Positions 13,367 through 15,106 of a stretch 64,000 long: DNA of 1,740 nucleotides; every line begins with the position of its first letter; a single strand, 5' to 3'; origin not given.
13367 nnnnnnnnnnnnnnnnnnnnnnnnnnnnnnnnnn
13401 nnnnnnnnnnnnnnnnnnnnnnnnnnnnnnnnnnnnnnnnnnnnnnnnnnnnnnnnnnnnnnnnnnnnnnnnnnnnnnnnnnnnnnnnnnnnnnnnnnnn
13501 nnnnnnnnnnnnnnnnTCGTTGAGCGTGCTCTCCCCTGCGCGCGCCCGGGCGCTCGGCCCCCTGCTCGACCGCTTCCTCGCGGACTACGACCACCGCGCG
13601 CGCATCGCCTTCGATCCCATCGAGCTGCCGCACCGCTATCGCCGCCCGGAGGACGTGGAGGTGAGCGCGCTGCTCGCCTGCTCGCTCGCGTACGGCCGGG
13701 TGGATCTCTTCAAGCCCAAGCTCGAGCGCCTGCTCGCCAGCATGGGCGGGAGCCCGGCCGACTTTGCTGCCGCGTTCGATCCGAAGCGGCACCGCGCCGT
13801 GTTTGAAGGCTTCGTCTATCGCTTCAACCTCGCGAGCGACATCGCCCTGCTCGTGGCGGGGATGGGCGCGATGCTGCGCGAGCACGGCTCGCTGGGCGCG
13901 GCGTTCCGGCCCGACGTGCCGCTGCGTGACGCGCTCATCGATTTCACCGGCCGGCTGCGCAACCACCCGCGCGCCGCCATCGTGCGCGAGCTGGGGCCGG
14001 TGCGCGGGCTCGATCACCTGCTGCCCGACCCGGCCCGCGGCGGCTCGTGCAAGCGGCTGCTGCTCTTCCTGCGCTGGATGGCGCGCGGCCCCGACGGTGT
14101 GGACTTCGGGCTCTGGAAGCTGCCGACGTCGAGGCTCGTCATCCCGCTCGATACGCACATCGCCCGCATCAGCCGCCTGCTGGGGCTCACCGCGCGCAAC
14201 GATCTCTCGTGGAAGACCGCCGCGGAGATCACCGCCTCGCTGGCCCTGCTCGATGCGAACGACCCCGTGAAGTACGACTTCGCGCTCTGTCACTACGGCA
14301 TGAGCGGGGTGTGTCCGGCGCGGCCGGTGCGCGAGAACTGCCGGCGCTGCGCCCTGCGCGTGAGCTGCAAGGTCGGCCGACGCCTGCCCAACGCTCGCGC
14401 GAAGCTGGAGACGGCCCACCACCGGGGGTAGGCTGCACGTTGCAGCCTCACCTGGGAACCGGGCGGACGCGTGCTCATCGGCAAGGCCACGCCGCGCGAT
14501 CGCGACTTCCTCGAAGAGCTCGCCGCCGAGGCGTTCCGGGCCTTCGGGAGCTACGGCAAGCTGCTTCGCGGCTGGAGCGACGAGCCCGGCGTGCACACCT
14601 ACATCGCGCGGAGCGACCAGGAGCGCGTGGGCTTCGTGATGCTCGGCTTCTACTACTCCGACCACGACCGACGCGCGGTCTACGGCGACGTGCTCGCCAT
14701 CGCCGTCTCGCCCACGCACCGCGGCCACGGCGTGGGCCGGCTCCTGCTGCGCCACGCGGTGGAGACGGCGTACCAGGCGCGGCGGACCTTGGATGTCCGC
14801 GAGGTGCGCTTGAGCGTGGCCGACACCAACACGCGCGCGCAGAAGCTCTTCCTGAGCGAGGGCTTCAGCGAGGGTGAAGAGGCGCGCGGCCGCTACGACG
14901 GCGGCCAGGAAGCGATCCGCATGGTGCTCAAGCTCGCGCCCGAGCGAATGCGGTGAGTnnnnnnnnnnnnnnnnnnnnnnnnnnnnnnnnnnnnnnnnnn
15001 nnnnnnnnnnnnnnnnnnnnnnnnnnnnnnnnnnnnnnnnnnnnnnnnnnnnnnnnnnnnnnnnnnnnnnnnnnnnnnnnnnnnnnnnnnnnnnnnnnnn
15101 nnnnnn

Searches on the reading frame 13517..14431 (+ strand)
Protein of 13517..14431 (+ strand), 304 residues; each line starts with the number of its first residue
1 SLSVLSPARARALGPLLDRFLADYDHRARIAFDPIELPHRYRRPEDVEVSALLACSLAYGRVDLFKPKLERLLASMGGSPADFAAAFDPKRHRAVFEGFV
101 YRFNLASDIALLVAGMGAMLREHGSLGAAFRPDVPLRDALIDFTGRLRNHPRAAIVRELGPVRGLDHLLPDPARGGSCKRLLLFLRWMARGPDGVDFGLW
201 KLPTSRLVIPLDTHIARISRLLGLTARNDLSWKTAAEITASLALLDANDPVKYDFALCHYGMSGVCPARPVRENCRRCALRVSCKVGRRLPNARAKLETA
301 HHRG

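Call 39: search_protein_families(library=pfam, proteins=[window:13517-14431:+], max_evalue=0.0001)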
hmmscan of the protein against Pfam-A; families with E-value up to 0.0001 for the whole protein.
window:13517-14431:+ (304 aa): 1 family
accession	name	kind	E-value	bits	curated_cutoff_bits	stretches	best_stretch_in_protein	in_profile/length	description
PF09674.15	DUF2400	-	3e-64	217.6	25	1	33-262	1-224/225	Protein of unknown function (DUF2400)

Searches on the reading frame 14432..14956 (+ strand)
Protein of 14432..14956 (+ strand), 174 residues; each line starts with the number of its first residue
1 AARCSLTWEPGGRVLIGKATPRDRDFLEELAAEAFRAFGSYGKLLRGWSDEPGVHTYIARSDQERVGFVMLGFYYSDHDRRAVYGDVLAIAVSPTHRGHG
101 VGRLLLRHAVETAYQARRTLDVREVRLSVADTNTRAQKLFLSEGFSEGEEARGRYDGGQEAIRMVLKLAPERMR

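Call 39: search_protein_families(library=pfam, proteins=[window:14432-14956:+], max_evalue=0.0001)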
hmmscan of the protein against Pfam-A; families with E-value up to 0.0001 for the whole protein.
window:14432-14956:+ (174 aa): 4 families
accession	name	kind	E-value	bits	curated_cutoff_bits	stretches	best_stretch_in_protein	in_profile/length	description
PF00583.31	Acetyltransf_1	-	1.2e-14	55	20.7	1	40-145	18-116/116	Acetyltransferase (GNAT) family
PF13508.13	Acetyltransf_7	-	4.8e-13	49.7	27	1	54-147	3-84/84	Acetyltransferase (GNAT) domain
PF13302.13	Acetyltransf_3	-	2.3e-05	25.5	25.4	1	38-145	44-137/138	Acetyltransferase (GNAT) domain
PF13673.13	Acetyltransf_10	-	4.2e-05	24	23.6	1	31-166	9-126/128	Acetyltransferase (GNAT) domain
